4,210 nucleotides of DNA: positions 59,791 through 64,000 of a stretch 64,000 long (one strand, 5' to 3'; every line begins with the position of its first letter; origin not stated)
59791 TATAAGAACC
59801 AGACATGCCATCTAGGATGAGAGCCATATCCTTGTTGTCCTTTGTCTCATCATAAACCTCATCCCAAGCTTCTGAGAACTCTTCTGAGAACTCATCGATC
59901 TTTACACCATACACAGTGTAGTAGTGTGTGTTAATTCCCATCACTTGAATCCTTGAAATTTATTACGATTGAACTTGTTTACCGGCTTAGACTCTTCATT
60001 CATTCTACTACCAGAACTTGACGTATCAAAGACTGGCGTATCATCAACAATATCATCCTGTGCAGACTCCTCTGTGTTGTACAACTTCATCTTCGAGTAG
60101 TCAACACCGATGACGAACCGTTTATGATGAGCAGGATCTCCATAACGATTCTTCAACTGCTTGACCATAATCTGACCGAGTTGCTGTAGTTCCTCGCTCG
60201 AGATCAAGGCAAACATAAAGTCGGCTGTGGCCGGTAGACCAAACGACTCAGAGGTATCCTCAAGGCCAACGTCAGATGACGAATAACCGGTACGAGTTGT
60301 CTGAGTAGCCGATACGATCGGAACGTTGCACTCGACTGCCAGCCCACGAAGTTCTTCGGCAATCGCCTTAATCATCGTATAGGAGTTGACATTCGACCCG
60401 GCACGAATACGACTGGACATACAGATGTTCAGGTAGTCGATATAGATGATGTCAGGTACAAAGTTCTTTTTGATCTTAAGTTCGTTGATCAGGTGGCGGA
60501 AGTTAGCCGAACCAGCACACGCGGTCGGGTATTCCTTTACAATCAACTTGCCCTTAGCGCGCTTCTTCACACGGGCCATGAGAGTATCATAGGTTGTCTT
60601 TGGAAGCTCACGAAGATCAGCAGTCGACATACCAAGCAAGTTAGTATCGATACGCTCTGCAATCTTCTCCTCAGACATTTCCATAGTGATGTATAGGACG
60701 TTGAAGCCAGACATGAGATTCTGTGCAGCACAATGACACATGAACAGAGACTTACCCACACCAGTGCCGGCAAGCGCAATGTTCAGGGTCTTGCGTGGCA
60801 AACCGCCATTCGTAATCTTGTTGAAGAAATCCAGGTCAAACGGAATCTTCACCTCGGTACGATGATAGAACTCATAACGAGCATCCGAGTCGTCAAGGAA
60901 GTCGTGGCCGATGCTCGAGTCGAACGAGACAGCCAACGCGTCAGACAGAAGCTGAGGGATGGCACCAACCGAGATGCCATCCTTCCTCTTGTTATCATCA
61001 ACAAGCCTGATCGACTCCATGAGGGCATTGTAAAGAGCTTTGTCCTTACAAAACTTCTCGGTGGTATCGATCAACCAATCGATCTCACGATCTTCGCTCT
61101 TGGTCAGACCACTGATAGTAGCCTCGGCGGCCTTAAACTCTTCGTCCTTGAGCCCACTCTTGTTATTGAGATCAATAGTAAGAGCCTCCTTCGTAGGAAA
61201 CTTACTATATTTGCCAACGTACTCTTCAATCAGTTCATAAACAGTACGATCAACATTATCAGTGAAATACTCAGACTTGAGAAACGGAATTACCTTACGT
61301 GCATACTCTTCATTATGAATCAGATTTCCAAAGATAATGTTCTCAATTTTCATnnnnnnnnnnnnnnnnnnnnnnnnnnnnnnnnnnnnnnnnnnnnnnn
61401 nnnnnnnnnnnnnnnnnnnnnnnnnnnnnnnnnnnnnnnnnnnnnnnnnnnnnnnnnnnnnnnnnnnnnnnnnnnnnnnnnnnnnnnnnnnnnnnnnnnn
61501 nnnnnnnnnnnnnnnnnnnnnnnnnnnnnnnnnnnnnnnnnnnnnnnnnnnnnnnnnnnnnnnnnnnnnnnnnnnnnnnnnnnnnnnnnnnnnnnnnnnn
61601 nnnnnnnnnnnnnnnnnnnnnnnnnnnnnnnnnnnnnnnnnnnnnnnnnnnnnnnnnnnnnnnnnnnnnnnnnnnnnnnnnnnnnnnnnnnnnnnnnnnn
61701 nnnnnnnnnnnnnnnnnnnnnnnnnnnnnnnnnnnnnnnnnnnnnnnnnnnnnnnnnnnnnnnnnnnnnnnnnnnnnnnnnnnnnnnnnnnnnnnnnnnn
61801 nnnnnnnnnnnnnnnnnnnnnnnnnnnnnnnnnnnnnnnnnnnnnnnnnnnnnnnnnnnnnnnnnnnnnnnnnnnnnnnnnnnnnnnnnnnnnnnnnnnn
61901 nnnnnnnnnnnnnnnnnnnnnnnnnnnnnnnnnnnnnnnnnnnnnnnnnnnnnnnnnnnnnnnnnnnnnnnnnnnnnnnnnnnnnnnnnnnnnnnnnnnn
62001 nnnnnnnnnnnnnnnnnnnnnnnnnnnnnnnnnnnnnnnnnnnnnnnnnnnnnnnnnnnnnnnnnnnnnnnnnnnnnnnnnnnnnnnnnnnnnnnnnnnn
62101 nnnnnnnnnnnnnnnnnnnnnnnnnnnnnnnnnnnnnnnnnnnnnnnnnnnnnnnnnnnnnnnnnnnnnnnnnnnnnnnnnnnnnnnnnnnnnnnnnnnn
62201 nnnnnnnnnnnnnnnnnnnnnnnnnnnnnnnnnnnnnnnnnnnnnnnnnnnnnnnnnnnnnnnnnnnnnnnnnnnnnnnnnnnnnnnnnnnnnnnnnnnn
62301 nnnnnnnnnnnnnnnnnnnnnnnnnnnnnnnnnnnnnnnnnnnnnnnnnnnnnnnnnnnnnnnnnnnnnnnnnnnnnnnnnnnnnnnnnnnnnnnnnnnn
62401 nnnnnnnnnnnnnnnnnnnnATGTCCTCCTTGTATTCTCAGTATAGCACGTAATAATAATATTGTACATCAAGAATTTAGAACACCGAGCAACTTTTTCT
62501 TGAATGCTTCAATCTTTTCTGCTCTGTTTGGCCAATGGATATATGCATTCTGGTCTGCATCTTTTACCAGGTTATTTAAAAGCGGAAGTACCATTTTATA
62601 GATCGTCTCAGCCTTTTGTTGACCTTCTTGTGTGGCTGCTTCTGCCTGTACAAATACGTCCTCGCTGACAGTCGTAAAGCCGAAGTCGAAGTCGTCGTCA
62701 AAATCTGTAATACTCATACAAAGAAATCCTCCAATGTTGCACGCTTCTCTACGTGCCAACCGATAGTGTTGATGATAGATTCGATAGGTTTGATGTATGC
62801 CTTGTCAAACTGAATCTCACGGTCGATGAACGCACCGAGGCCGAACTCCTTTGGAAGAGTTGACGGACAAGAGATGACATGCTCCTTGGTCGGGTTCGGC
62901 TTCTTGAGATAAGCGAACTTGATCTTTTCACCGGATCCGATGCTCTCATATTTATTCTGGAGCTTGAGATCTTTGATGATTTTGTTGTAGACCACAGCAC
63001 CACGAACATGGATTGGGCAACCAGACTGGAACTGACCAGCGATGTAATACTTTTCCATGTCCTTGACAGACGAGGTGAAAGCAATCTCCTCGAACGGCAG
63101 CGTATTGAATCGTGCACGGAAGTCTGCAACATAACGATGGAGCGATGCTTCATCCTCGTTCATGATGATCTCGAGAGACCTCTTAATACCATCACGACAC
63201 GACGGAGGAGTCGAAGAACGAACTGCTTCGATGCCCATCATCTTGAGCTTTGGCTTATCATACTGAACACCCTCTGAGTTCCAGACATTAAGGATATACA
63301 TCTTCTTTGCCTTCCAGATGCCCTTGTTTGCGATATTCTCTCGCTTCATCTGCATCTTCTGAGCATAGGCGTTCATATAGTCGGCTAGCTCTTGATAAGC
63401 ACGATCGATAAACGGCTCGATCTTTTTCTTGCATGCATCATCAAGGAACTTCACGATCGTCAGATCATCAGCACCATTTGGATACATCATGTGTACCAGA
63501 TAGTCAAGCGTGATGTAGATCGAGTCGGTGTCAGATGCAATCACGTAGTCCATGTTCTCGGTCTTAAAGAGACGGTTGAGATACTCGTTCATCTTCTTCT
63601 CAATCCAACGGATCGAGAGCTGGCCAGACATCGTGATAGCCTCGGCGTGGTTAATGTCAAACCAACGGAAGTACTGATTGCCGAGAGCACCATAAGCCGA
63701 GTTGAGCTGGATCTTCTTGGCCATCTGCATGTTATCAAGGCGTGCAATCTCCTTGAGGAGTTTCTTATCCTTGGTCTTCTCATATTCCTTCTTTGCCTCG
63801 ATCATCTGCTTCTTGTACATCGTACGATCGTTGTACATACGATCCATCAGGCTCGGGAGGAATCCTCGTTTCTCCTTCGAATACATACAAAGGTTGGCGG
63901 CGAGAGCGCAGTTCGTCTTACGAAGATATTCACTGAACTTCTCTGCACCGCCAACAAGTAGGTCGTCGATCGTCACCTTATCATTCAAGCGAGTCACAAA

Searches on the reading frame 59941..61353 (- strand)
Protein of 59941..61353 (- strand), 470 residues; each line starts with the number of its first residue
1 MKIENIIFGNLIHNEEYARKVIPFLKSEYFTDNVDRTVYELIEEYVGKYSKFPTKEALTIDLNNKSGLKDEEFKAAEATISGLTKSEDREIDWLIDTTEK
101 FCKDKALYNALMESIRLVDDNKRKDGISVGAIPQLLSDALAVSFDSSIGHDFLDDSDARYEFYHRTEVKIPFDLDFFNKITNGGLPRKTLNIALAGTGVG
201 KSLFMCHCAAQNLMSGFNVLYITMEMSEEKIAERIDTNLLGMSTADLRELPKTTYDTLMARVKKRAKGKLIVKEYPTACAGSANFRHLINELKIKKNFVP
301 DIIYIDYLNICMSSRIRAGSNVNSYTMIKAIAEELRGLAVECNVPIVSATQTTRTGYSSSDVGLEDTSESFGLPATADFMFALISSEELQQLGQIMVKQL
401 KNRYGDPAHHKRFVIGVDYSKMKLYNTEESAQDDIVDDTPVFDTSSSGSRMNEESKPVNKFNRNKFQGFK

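Call 9: search_protein_families(library=phrogs, proteins=[window:59941-61353:-])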
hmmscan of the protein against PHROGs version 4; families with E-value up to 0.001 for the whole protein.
window:59941-61353:- (470 aa): 3 families
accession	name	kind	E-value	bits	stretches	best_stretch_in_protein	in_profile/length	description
phrog_19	-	DNA, RNA and nucleotide metabolism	2.5e-124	417.4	1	1-459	161-604/621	DnaB-like replicative helicase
phrog_239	-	DNA, RNA and nucleotide metabolism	5.3e-22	79.5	1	157-436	327-608/801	DNA primase/helicase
phrog_243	-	DNA, RNA and nucleotide metabolism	9.5e-13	48.7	1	184-427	31-268/273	DnaB-like replicative helicase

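Call 36: search_dna_similar(query=window:59941-61353:-, collection=phages, mode=protein, max_rows=15)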
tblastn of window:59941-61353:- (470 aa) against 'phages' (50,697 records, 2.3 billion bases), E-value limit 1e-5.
Records with a match: 3382; places in all: 3390; records where one place covers at least 80% of the query: 2773.
Best place of each record, by identity: 60-80% 12; <60% 3370.
By first word of the organism name: Escherichia 677; Synechococcus 377; Staphylococcus 342; Klebsiella 337; Bacillus 237; Salmonella 205; Vibrio 138; Aeromonas 89; Shigella 89; Acinetobacter 71; and 75 more.
By host as written in the record: - 530; Escherichia coli 282; Klebsiella pneumoniae 114; Staphylococcus aureus 112; Synechococcus 107; Listeria monocytogenes 43; Synechococcus sp. 38; Escherichia coli O157:H7 38; and 771 more.
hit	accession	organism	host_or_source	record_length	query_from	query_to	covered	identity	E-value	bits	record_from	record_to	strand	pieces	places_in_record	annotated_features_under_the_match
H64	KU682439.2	Stenotrophomonas phage vB_SmaS-DLP_6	Stenotrophomonas maltophilia D1571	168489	3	467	99%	61.7%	0e+0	585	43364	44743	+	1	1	DNA primase/helicase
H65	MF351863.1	Synechococcus phage Bellamy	Synechococcus str. WH8109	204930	2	470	100%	59.8%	2e-174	548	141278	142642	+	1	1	165: DNA helicase/primase | 164: hypothetical protein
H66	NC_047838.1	Synechococcus phage Bellamy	Synechococcus str. WH8109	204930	2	470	100%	59.8%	2e-174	548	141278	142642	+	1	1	165: DNA helicase/primase | 164: hypothetical protein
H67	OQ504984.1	Synechococcus phage S-8S56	Parasynechococcus marenigrum WH 8102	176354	2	466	99%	59.8%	0e+0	569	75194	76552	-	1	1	DNA primase/helicase | 2OG-Fe(II) oxygenase superfamily domain containing protein (x2)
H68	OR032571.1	Synechococcus phage DSL-LC02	Synechococcus sp.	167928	2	470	100%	59.1%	3e-178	559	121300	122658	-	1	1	DNA primase | recombinase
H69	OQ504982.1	Synechococcus phage S-8S53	Parasynechococcus marenigrum WH 8102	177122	2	466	99%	59.6%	0e+0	567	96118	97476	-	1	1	hypothetical protein (x2) | 2OG-Fe(II) oxygenase family protein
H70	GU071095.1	Synechococcus phage S-SM2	Synechococcus sp. WH8017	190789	2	470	100%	58.9%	7e-175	550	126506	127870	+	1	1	gp41: DNA primase-helicase | hypothetical protein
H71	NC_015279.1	Synechococcus phage S-SM2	Synechococcus sp. WH8017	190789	2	470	100%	58.9%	7e-175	550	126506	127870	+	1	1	gp41: DNA primase-helicase | hypothetical protein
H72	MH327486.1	Marine virus AG-341-P01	single cell amplified by WGA-X; seawater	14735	2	466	99%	59.4%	2e-175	551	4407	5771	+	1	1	record has no annotation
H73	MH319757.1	Marine virus AG-345-O18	single cell amplified by WGA-X; seawater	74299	2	466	99%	59.4%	2e-175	551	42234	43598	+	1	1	record has no annotation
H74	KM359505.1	Prochlorococcus phage P-TIM68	Prochlorococcus sp. MIT9515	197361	2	437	93%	63.3%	4e-179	561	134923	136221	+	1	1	putative DNA primase-helicase | hypothetical protein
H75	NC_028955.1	Prochlorococcus phage P-TIM68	Prochlorococcus sp. MIT9515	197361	2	437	93%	63.3%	4e-179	561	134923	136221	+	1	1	putative DNA primase-helicase | 2OG-Fe(II) oxygenase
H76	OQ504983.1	Synechococcus phage S-8S55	Parasynechococcus marenigrum WH 8102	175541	2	466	99%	59.1%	5e-179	561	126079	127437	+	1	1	DNA primase/helicase | 2OG-Fe(II) oxygenase family protein (x2)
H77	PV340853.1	Synechococcus phage Sf-CH8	Synechococcus sp. WH8102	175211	2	466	99%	59.1%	1e-175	552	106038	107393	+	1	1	DNA primase/helicase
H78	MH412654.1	Synechococcus phage S-T4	Synechococcus sp. WH 7803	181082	2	470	100%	58.6%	4e-179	561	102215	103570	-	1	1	DNA primase/helicase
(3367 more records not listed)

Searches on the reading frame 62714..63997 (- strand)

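Call 9: search_protein_families(library=phrogs, proteins=[window:62714-63997:-])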
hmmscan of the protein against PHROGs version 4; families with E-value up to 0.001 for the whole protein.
window:62714-63997:- (427 aa): 7 families
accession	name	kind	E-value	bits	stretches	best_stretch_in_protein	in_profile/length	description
phrog_262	-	DNA, RNA and nucleotide metabolism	2.2e-165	553.1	1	23-426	441-851/856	DNA polymerase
phrog_1918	-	DNA, RNA and nucleotide metabolism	9.4e-138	460.4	1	61-426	9-380/382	DNA polymerase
phrog_27191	-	DNA, RNA and nucleotide metabolism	2.7e-27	96.9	1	83-189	35-135/230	DNA polymerase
phrog_2927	-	DNA, RNA and nucleotide metabolism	2.1e-11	44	1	17-129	82-189/710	DNA polymerase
phrog_2062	-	DNA, RNA and nucleotide metabolism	6.1e-06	26.1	1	28-76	445-493/502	DNA polymerase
phrog_1252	-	DNA, RNA and nucleotide metabolism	1.3e-05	24.9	1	63-130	372-439/663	DNA polymerase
phrog_15725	-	DNA, RNA and nucleotide metabolism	1.8e-05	25.9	1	4-79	77-152/159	DNA polymerase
